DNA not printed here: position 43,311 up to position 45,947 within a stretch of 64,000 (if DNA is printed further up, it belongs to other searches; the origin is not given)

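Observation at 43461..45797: NifA-like sigma-54 activator with a degenerate (P-loop-less) KaiC/RecA-like N-terminal domain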

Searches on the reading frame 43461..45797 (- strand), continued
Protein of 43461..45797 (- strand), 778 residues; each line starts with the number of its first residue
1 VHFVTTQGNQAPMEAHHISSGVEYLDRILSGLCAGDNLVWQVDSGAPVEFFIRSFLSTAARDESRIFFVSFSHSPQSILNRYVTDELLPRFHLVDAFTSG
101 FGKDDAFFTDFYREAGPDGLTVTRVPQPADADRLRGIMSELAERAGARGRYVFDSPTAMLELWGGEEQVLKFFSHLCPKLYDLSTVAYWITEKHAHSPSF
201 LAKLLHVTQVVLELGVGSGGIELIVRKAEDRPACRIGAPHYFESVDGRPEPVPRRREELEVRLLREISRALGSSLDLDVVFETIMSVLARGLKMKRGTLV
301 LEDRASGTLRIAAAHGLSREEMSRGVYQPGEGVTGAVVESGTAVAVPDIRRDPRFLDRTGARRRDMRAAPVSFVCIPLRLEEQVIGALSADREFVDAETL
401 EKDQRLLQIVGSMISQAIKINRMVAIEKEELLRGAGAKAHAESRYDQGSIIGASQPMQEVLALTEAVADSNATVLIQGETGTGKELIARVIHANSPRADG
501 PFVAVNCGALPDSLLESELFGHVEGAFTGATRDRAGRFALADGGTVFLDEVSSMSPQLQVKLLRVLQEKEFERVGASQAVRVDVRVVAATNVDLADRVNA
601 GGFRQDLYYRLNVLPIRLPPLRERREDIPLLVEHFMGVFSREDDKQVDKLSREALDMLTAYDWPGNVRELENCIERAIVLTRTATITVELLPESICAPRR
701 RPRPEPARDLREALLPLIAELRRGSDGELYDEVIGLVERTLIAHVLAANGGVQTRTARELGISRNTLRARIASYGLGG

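Call 66: find_homologous_proteins(query=window:43461-45761:-, max_evalue=1e-100)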
Query window:43461-45761:- (766 aa): 463 proteins with E <= 1e-100 among 8000 candidates; the best 120 are listed.
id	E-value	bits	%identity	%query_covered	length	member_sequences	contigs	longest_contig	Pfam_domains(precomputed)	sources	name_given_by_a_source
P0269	0.0e+0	1690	100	100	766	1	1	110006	PF13185.13,PF00158.33,PF25601.2,PF01590.33,PF02954.26,PF13492.13,PF14532.13,PF07728.21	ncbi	-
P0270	0.0e+0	1255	74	100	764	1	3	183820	PF13185.13,PF00158.33,PF25601.2,PF01590.33,PF02954.26,PF13492.13,PF14532.13,PF07728.21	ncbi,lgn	-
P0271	0.0e+0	1251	74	99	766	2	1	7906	PF13185.13,PF00158.33,PF25601.2,PF01590.33,PF02954.26,PF13492.13,PF14532.13,PF07728.21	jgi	-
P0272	0.0e+0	1240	73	100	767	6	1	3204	PF06745.20,PF13185.13,PF00158.33,PF25601.2,PF01590.33,PF02954.26,PF13492.13,PF00004.36,PF14532.13,PF07728.21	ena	-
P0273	0.0e+0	1237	76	96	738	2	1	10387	PF13185.13,PF00158.33,PF25601.2,PF01590.33,PF02954.26,PF18024.8,PF13492.13,PF14532.13,PF07728.21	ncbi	ncbi:MAG: sigma 54-interacting transcriptional regulator, partial [Planctomycetota bacterium]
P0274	0.0e+0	1226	73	100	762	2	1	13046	PF13185.13,PF00158.33,PF25601.2,PF01590.33,PF02954.26,PF13492.13,PF14532.13,PF07728.21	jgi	-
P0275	0.0e+0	1161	69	100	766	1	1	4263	PF06745.20,PF13185.13,PF00158.33,PF25601.2,PF01590.33,PF02954.26,PF13492.13,PF14532.13,PF07728.21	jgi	-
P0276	0.0e+0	1138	70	100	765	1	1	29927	PF06745.20,PF13185.13,PF00158.33,PF25601.2,PF01590.33,PF02954.26,PF13492.13,PF14532.13,PF07728.21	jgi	-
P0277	0.0e+0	1127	68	99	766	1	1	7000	PF13185.13,PF00158.33,PF25601.2,PF01590.33,PF02954.26,PF13492.13,PF00493.30,PF14532.13,PF07728.21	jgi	jgi:Nif-specific regulatory protein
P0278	0.0e+0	1122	67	99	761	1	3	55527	PF06745.20,PF13185.13,PF00158.33,PF25601.2,PF01590.33,PF02954.26,PF23442.2,PF13492.13,PF14532.13,PF07728.21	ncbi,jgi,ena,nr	ncbi:MAG: sigma 54-interacting transcriptional regulator [Candidatus Brocadiaceae bacterium]|nr:sigm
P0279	0.0e+0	1114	67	100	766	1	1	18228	PF13185.13,PF00158.33,PF25601.2,PF01590.33,PF02954.26,PF13492.13,PF14532.13,PF07728.21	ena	-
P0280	0.0e+0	1112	68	99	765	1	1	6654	PF13185.13,PF00158.33,PF25601.2,PF01590.33,PF02954.26,PF13492.13,PF00493.30,PF14532.13,PF07728.21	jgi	jgi:Nif-specific regulatory protein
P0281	3.6e-266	903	56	100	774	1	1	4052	PF06745.20,PF13185.13,PF00158.33,PF25601.2,PF01590.33,PF02954.26,PF13492.13,PF14532.13,PF07728.21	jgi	-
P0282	1.8e-264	898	55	100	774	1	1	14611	PF13185.13,PF00158.33,PF25601.2,PF01590.33,PF02954.26,PF13492.13,PF14532.13,PF07728.21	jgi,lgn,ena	jgi:Nif-specific regulatory protein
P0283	2.3e-263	894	55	100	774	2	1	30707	PF13185.13,PF00158.33,PF25601.2,PF01590.33,PF02954.26,PF13492.13,PF14532.13,PF07728.21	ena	-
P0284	7.4e-263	892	55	100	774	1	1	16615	PF13185.13,PF00158.33,PF25601.2,PF01590.33,PF02954.26,PF13492.13,PF14532.13,PF07728.21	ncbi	-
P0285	9.4e-263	892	54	100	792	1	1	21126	PF06745.20,PF13185.13,PF00158.33,PF25601.2,PF01590.33,PF02954.26,PF13492.13,PF14532.13,PF07728.21,PF01078.28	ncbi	-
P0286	1.2e-262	891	55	100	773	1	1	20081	PF06745.20,PF13185.13,PF00158.33,PF25601.2,PF01590.33,PF02954.26,PF18024.8,PF13492.13,PF14532.13,PF07728.21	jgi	jgi:Nif-specific regulatory protein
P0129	4.7e-262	890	54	100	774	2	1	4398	PF06745.20,PF13185.13,PF00158.33,PF25601.2,PF01590.33,PF02954.26,PF23442.2,PF13492.13,PF14532.13,PF07728.21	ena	-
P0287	5.7e-262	889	55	99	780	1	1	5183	PF13185.13,PF00158.33,PF25601.2,PF01590.33,PF02954.26,PF18024.8,PF13492.13,PF14532.13,PF07728.21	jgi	-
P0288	8.1e-262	889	54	100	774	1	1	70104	PF13185.13,PF00158.33,PF25601.2,PF01590.33,PF02954.26,PF13492.13,PF14532.13,PF07728.21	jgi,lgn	-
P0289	8.1e-262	889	54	100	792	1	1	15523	PF06745.20,PF13185.13,PF00158.33,PF25601.2,PF01590.33,PF02954.26,PF13492.13,PF14532.13,PF07728.21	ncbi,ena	-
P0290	1.2e-261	888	56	99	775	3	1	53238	PF13185.13,PF00158.33,PF25601.2,PF01590.33,PF02954.26,PF13492.13,PF14532.13,PF07728.21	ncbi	ncbi:MAG: sigma 54-interacting transcriptional regulator [Candidatus Brocadiia bacterium]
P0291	2.0e-261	887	54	100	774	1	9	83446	PF13185.13,PF00158.33,PF25601.2,PF01590.33,PF02954.26,PF13492.13,PF14532.13,PF07728.21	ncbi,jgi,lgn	-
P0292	8.4e-261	885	54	100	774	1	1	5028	PF06745.20,PF13185.13,PF00158.33,PF25601.2,PF01590.33,PF02954.26,PF13492.13,PF14532.13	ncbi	-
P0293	1.2e-260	885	54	99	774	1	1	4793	PF06745.20,PF13185.13,PF00158.33,PF25601.2,PF01590.33,PF02954.26,PF13492.13,PF14532.13,PF07728.21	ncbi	-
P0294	1.2e-260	885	53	100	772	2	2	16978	PF13185.13,PF00158.33,PF25601.2,PF01590.33,PF02954.26,PF13492.13,PF14532.13,PF07728.21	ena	-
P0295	4.8e-260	883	54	100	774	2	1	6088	PF13185.13,PF00158.33,PF25601.2,PF01590.33,PF02954.26,PF13492.13,PF14532.13,PF07728.21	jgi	-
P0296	1.3e-259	881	55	100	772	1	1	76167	PF13185.13,PF00158.33,PF25601.2,PF01590.33,PF02954.26,PF13492.13,PF14532.13,PF07728.21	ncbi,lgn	-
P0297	2.2e-259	881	55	99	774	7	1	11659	PF06745.20,PF13185.13,PF00158.33,PF25601.2,PF01590.33,PF02954.26,PF13492.13,PF14532.13,PF07728.21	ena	-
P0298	1.2e-258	878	54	100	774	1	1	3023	PF06745.20,PF13185.13,PF00158.33,PF25601.2,PF01590.33,PF02954.26,PF13492.13,PF14532.13,PF07728.21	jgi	-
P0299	1.2e-258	878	54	100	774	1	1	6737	PF06745.20,PF13185.13,PF00158.33,PF25601.2,PF01590.33,PF02954.26,PF13492.13,PF14532.13,PF07728.21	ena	-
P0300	2.8e-258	877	54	100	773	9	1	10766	PF06745.20,PF13185.13,PF00158.33,PF25601.2,PF01590.33,PF02954.26,PF18024.8,PF23442.2,PF13492.13,PF14532.13,PF07728.21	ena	-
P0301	3.0e-258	877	53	99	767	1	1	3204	PF13185.13,PF00158.33,PF25601.2,PF01590.33,PF02954.26,PF13492.13,PF14532.13,PF07728.21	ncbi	ncbi:MAG: sigma 54-interacting transcriptional regulator [Planctomycetota bacterium]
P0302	1.4e-257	875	54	100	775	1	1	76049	PF13185.13,PF00158.33,PF25601.2,PF01590.33,PF02954.26,PF13492.13,PF14532.13,PF07728.21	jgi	-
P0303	2.2e-257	874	55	100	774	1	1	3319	PF06745.20,PF13185.13,PF00158.33,PF25601.2,PF01590.33,PF02954.26,PF13492.13,PF14532.13,PF07728.21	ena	-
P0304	4.6e-257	873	56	99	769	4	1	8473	PF13185.13,PF00158.33,PF25601.2,PF01590.33,PF02954.26,PF13492.13,PF00004.36,PF14532.13,PF07728.21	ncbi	-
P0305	2.8e-256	870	52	100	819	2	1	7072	PF13185.13,PF00158.33,PF25601.2,PF01590.33,PF02954.26,PF13492.13,PF14532.13,PF07728.21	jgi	-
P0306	5.0e-256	870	56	99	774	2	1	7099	PF13185.13,PF00158.33,PF25601.2,PF01590.33,PF02954.26,PF13492.13,PF14532.13,PF07728.21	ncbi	ncbi:MAG: sigma 54-interacting transcriptional regulator [Candidatus Brocadiaceae bacterium]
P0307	2.4e-255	867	53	99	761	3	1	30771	PF13185.13,PF00158.33,PF25601.2,PF01590.33,PF02954.26,PF13492.13,PF14532.13,PF07728.21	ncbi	-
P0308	9.6e-255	865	54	99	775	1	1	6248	PF06745.20,PF13185.13,PF00158.33,PF25601.2,PF01590.33,PF02954.26,PF23442.2,PF13492.13,PF14532.13,PF07728.21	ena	-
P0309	1.3e-253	862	54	100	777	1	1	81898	PF13185.13,PF00158.33,PF25601.2,PF01590.33,PF02954.26,PF13492.13,PF14532.13,PF07728.21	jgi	-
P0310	2.5e-252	857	52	100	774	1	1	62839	PF06745.20,PF13185.13,PF00158.33,PF25601.2,PF01590.33,PF02954.26,PF13492.13,PF14532.13,PF07728.21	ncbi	-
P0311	1.8e-251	855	54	99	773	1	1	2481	PF13185.13,PF23365.2,PF00158.33,PF25601.2,PF01590.33,PF02954.26,PF13492.13,PF14532.13,PF07728.21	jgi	jgi:Nif-specific regulatory protein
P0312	2.1e-251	854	52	99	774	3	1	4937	PF13185.13,PF00158.33,PF25601.2,PF01590.33,PF02954.26,PF13492.13,PF14532.13,PF07728.21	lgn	-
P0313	4.1e-251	853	52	99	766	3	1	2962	PF13185.13,PF00158.33,PF25601.2,PF01590.33,PF02954.26,PF13492.13,PF14532.13,PF07728.21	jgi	jgi:Nif-specific regulatory protein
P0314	6.6e-251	853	52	100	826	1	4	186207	PF13185.13,PF00158.33,PF25601.2,PF01590.33,PF02954.26,PF13492.13,PF14532.13,PF07728.21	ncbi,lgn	-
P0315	1.3e-250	852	54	99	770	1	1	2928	PF13185.13,PF00158.33,PF25601.2,PF01590.33,PF02954.26,PF13492.13,PF14532.13,PF07728.21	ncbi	-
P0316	3.7e-249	847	52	99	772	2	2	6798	PF13185.13,PF00158.33,PF25601.2,PF01590.33,PF02954.26,PF13492.13,PF14532.13,PF07728.21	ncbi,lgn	ncbi:MAG: sigma 54-interacting transcriptional regulator [Planctomycetota bacterium]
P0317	1.0e-247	842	55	99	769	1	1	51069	PF13185.13,PF00158.33,PF25601.2,PF01590.33,PF02954.26,PF13492.13,PF14532.13,PF07728.21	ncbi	-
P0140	8.3e-247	839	53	100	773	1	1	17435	PF13185.13,PF00158.33,PF25601.2,PF01590.33,PF02954.26,PF13492.13,PF14532.13,PF07728.21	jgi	jgi:Nif-specific regulatory protein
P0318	1.5e-246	838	53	99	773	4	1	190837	PF13185.13,PF23365.2,PF00158.33,PF25601.2,PF01590.33,PF02954.26,PF13492.13,PF00004.36,PF14532.13,PF07728.21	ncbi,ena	-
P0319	5.7e-246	836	53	99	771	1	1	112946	PF13185.13,PF00158.33,PF25601.2,PF01590.33,PF02954.26,PF13492.13,PF14532.13,PF07728.21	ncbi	-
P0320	4.3e-245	833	53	99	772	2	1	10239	PF06745.20,PF13185.13,PF00158.33,PF25601.2,PF01590.33,PF02954.26,PF13492.13,PF14532.13,PF07728.21,PF01078.28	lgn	-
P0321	9.7e-245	832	76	67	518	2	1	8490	PF13185.13,PF00158.33,PF25601.2,PF01590.33,PF02954.26,PF13492.13,PF00004.36,PF14532.13,PF07728.21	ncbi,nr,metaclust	ncbi:MAG: hypothetical protein AMK73_04895 [Planctomycetes bacterium SM23_32]|nr:MAG: hypothetical p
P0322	1.0e-244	832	52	100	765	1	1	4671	PF13185.13,PF00158.33,PF25601.2,PF01590.33,PF02954.26,PF13492.13,PF14532.13,PF07728.21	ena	-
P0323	4.1e-241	820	52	99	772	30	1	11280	PF13185.13,PF00158.33,PF25601.2,PF01590.33,PF18024.8,PF13492.13,PF14532.13,PF07728.21,PF01078.28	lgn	-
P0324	7.1e-240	816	52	99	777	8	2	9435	PF13185.13,PF00158.33,PF25601.2,PF01590.33,PF18024.8,PF13492.13,PF14532.13,PF07728.21,PF01078.28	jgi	jgi:Nif-specific regulatory protein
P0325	4.7e-239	813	52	99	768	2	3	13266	PF06745.20,PF13185.13,PF00158.33,PF25601.2,PF01590.33,PF18024.8,PF13492.13,PF14532.13,PF07728.21,PF01078.28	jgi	jgi:Nif-specific regulatory protein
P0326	2.6e-238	811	53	99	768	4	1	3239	PF06745.20,PF13185.13,PF00158.33,PF25601.2,PF01590.33,PF02954.26,PF13492.13,PF14532.13,PF07728.21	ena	-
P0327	3.0e-238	811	51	99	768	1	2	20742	PF06745.20,PF13185.13,PF00158.33,PF25601.2,PF01590.33,PF02954.26,PF13492.13,PF14532.13,PF07728.21,PF01078.28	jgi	jgi:Nif-specific regulatory protein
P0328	3.7e-238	811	54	99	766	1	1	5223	PF06745.20,PF13185.13,PF00158.33,PF25601.2,PF01590.33,PF13492.13,PF14532.13,PF07728.21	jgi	jgi:Nif-specific regulatory protein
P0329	4.5e-238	810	52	100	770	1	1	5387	PF06745.20,PF13185.13,PF00158.33,PF25601.2,PF01590.33,PF13492.13,PF14532.13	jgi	-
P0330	5.0e-238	810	51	99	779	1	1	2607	PF06745.20,PF13185.13,PF00158.33,PF25601.2,PF01590.33,PF13492.13,PF14532.13,PF07728.21,PF01078.28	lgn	-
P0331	5.3e-238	810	52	99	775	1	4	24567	PF13185.13,PF00158.33,PF25601.2,PF01590.33,PF18024.8,PF13492.13,PF14532.13,PF07728.21,PF01078.28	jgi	jgi:Nif-specific regulatory protein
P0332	5.7e-238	810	51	99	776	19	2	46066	PF13185.13,PF00158.33,PF25601.2,PF01590.33,PF18024.8,PF13492.13,PF14532.13,PF07728.21,PF01078.28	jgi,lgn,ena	-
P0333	9.0e-238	809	52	98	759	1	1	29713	PF13185.13,PF00158.33,PF25601.2,PF01590.33,PF02954.26,PF13492.13,PF14532.13,PF07728.21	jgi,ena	-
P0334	4.3e-237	807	52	100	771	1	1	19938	PF13185.13,PF00158.33,PF25601.2,PF01590.33,PF02954.26,PF18024.8,PF13492.13,PF14532.13,PF07728.21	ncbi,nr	ncbi:MAG: sigma 54-interacting transcriptional regulator [Sedimentisphaerales bacterium]|nr:sigma 54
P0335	4.3e-237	807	51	100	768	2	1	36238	PF06745.20,PF13185.13,PF00158.33,PF25601.2,PF01590.33,PF13492.13,PF14532.13,PF07728.21,PF01078.28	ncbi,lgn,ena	-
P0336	6.2e-237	806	51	99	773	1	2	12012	PF13185.13,PF00158.33,PF13384.13,PF25601.2,PF01590.33,PF18024.8,PF13492.13,PF14532.13,PF07728.21,PF01078.28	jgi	jgi:Nif-specific regulatory protein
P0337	1.5e-236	805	51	99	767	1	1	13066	PF13185.13,PF00158.33,PF25601.2,PF01590.33,PF18024.8,PF13492.13,PF00004.36,PF14532.13,PF07728.21,PF01078.28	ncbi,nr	ncbi:MAG: sigma 54-interacting transcriptional regulator [Sedimentisphaerales bacterium]|nr:sigma 54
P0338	3.0e-236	804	51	99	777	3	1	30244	PF13185.13,PF00158.33,PF25601.2,PF01590.33,PF02954.26,PF18024.8,PF14532.13,PF07728.21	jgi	-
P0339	8.0e-236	803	52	100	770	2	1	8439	PF13185.13,PF00158.33,PF25601.2,PF01590.33,PF02954.26,PF13492.13,PF00004.36,PF14532.13,PF07728.21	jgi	-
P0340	8.4e-236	803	52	99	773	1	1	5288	PF06745.20,PF13185.13,PF00158.33,PF25601.2,PF01590.33,PF13492.13,PF14532.13,PF07728.21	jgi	jgi:Nif-specific regulatory protein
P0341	8.8e-236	803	51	99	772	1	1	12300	PF13185.13,PF13384.13,PF13518.13,PF13492.13,PF00004.36,PF14532.13,PF07728.21,PF00158.33,PF25601.2,PF01590.33,PF18024.8,PF01078.28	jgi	jgi:Nif-specific regulatory protein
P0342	1.2e-235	802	52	100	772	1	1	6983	PF06745.20,PF13185.13,PF00158.33,PF25601.2,PF01590.33,PF02954.26,PF13492.13,PF00004.36,PF14532.13,PF07728.21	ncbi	-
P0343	1.6e-235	802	51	99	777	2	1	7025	PF13185.13,PF00158.33,PF25601.2,PF01590.33,PF02954.26,PF18024.8,PF14532.13,PF07728.21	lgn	-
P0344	4.0e-235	801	51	99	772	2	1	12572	PF13185.13,PF00158.33,PF25601.2,PF01590.33,PF14532.13,PF07728.21,PF01078.28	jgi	jgi:Nif-specific regulatory protein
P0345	4.0e-235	801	52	98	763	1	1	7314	PF06745.20,PF13185.13,PF00158.33,PF25601.2,PF01590.33,PF02954.26,PF18024.8,PF13492.13,PF14532.13,PF07728.21,PF01078.28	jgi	jgi:Nif-specific regulatory protein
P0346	4.1e-235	800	50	99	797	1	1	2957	PF06745.20,PF13185.13,PF00158.33,PF25601.2,PF01590.33,PF02954.26,PF18024.8,PF13492.13,PF14532.13,PF07728.21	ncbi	-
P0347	4.3e-235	800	53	97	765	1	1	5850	PF06745.20,PF13185.13,PF00158.33,PF25601.2,PF01590.33,PF02954.26,PF13492.13,PF14532.13,PF07728.21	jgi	jgi:Nif-specific regulatory protein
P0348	4.5e-235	800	51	99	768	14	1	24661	PF06745.20,PF13185.13,PF00158.33,PF13384.13,PF25601.2,PF01590.33,PF18024.8,PF13492.13,PF14532.13,PF07728.21,PF01078.28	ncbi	-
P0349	5.9e-235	800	51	98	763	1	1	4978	PF13185.13,PF00158.33,PF25601.2,PF01590.33,PF18024.8,PF14532.13,PF07728.21,PF01078.28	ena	-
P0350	6.8e-235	800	51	99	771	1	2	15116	PF13185.13,PF00158.33,PF25601.2,PF01590.33,PF18024.8,PF13492.13,PF14532.13,PF07728.21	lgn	-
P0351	8.4e-235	799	52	98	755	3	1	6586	PF13185.13,PF00158.33,PF25601.2,PF01590.33,PF18024.8,PF13492.13,PF14532.13,PF07728.21,PF01078.28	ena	-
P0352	1.3e-234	799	51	99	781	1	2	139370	PF13185.13,PF00158.33,PF25601.2,PF01590.33,PF02954.26,PF18024.8,PF13492.13,PF14532.13,PF07728.21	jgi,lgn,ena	-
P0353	1.8e-234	798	51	98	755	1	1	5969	PF13185.13,PF00158.33,PF25601.2,PF01590.33,PF18024.8,PF13492.13,PF14532.13,PF07728.21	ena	-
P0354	2.7e-234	798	50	99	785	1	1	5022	PF13185.13,PF00158.33,PF13384.13,PF25601.2,PF01590.33,PF18024.8,PF13492.13,PF14532.13,PF07728.21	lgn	-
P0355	6.6e-234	796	52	99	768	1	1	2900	PF13185.13,PF00158.33,PF25601.2,PF01590.33,PF18024.8,PF13492.13,PF14532.13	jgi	jgi:Nif-specific regulatory protein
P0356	9.5e-234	796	51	99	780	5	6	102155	PF13185.13,PF00158.33,PF25601.2,PF01590.33,PF13518.13,PF13492.13,PF14532.13,PF07728.21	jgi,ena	jgi:Nif-specific regulatory protein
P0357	1.0e-233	796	51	99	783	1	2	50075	PF13185.13,PF00158.33,PF25601.2,PF01590.33,PF18024.8,PF13492.13,PF00004.36,PF14532.13,PF07728.21,PF01078.28,PF05225.23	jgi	jgi:Nif-specific regulatory protein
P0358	2.2e-233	795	51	99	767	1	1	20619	PF13185.13,PF00158.33,PF25601.2,PF01590.33,PF02954.26,PF14532.13,PF07728.21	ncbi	-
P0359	2.7e-233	794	51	99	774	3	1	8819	PF13185.13,PF00158.33,PF25601.2,PF01590.33,PF18024.8,PF13492.13,PF14532.13,PF07728.21,PF01078.28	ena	-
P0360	3.8e-233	794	51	99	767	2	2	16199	PF06745.20,PF13185.13,PF00158.33,PF25601.2,PF01590.33,PF13492.13,PF00004.36,PF14532.13,PF07728.21,PF01078.28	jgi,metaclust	metaclust:\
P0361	5.4e-233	793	50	99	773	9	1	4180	PF13185.13,PF00158.33,PF13384.13,PF13936.13,PF25601.2,PF01590.33,PF18024.8,PF00004.36,PF14532.13,PF07728.21,PF01078.28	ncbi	-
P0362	5.6e-233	793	50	99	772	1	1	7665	PF13185.13,PF00158.33,PF25601.2,PF01590.33,PF18024.8,PF13492.13,PF14532.13,PF07728.21,PF01078.28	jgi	jgi:Nif-specific regulatory protein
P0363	6.9e-233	793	51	99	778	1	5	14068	PF13185.13,PF00158.33,PF13384.13,PF25601.2,PF01590.33,PF18024.8,PF13492.13,PF14532.13,PF07728.21,PF01078.28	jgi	jgi:Nif-specific regulatory protein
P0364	7.8e-233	793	52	98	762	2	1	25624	PF13185.13,PF00158.33,PF13384.13,PF13936.13,PF25601.2,PF01590.33,PF13492.13,PF14532.13,PF07728.21,PF01078.28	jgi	jgi:Nif-specific regulatory protein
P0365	7.9e-233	793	51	99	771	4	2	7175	PF06745.20,PF13185.13,PF00158.33,PF25601.2,PF01590.33,PF18024.8,PF13492.13,PF14532.13,PF07728.21,PF01078.28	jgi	-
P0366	8.5e-233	793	51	99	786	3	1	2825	PF13185.13,PF00158.33,PF13384.13,PF25601.2,PF01590.33,PF18024.8,PF13492.13,PF14532.13,PF07728.21,PF01078.28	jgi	jgi:Nif-specific regulatory protein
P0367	8.9e-233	793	51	98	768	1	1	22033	PF13185.13,PF00158.33,PF13384.13,PF25601.2,PF01590.33,PF18024.8,PF14532.13,PF07728.21,PF01078.28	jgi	jgi:Nif-specific regulatory protein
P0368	1.1e-232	792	75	64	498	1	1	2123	PF13185.13,PF00158.33,PF25601.2,PF01590.33,PF02954.26,PF13492.13,PF00004.36,PF14532.13,PF07728.21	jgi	jgi:Nif-specific regulatory protein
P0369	1.2e-232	792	51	100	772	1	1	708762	PF13185.13,PF00158.33,PF25601.2,PF01590.33,PF02954.26,PF13492.13,PF14532.13,PF07728.21,PF01078.28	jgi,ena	-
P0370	1.2e-232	792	51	99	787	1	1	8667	PF13185.13,PF00158.33,PF25601.2,PF01590.33,PF02954.26,PF13492.13,PF14532.13,PF07728.21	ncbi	-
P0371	3.1e-232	791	51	99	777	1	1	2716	PF06745.20,PF13185.13,PF00158.33,PF25601.2,PF01590.33,PF02954.26,PF13492.13,PF14532.13,PF07728.21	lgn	-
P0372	4.3e-232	790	52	98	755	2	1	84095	PF13185.13,PF00158.33,PF25601.2,PF01590.33,PF18024.8,PF13492.13,PF14532.13,PF07728.21,PF01078.28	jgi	-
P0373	4.8e-232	790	53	98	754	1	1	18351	PF13185.13,PF00158.33,PF25601.2,PF01590.33,PF13492.13,PF14532.13,PF01078.28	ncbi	-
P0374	5.4e-232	790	51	98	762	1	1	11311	PF13185.13,PF00158.33,PF25601.2,PF01590.33,PF18024.8,PF00004.36,PF14532.13,PF07728.21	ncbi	-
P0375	1.3e-231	789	52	97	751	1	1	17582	PF13185.13,PF00158.33,PF13384.13,PF13936.13,PF25601.2,PF01590.33,PF18024.8,PF14532.13,PF07728.21,PF01078.28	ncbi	-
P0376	3.1e-231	788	51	99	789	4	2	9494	PF13185.13,PF00158.33,PF25601.2,PF01590.33,PF18024.8,PF13492.13,PF14532.13,PF07728.21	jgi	jgi:Nif-specific regulatory protein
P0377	7.9e-231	786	51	99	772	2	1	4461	PF06745.20,PF13185.13,PF00158.33,PF25601.2,PF01590.33,PF02954.26,PF18024.8,PF14532.13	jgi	jgi:Nif-specific regulatory protein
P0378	1.5e-230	785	52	99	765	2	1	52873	PF13185.13,PF00158.33,PF25601.2,PF01590.33,PF02954.26,PF13492.13,PF00004.36,PF14532.13,PF07728.21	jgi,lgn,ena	-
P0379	1.9e-230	785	51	100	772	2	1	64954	PF13185.13,PF00158.33,PF25601.2,PF01590.33,PF13492.13,PF14532.13,PF07728.21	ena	-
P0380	4.6e-230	784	51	98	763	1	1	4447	PF13185.13,PF13384.13,PF13492.13,PF00004.36,PF14532.13,PF07728.21,PF00158.33,PF13936.13,PF25601.2,PF01590.33,PF18024.8,PF01078.28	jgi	jgi:Nif-specific regulatory protein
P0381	7.0e-230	783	50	100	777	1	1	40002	PF13185.13,PF00158.33,PF25601.2,PF01590.33,PF18024.8,PF13492.13,PF14532.13,PF07728.21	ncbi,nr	ncbi:MAG: sigma 54-interacting transcriptional regulator [Kiritimatiellae bacterium]|nr:sigma 54-int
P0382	7.1e-230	783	50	100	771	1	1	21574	PF13185.13,PF00158.33,PF25601.2,PF01590.33,PF02954.26,PF18024.8,PF13492.13,PF14532.13,PF07728.21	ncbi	-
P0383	7.8e-230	783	50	99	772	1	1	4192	PF13185.13,PF00158.33,PF25601.2,PF01590.33,PF18024.8,PF00004.36,PF14532.13,PF07728.21,PF01078.28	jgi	-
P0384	8.6e-230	783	50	99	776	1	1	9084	PF13185.13,PF00158.33,PF25601.2,PF01590.33,PF02954.26,PF18024.8,PF13492.13,PF14532.13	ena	-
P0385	1.1e-229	783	51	98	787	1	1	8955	PF06745.20,PF13185.13,PF00158.33,PF25601.2,PF01590.33,PF13492.13,PF14532.13,PF01078.28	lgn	-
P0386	1.2e-229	782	50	99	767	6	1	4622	PF13185.13,PF00158.33,PF25601.2,PF01590.33,PF02954.26,PF18024.8,PF13492.13,PF00004.36,PF14532.13,PF07728.21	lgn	-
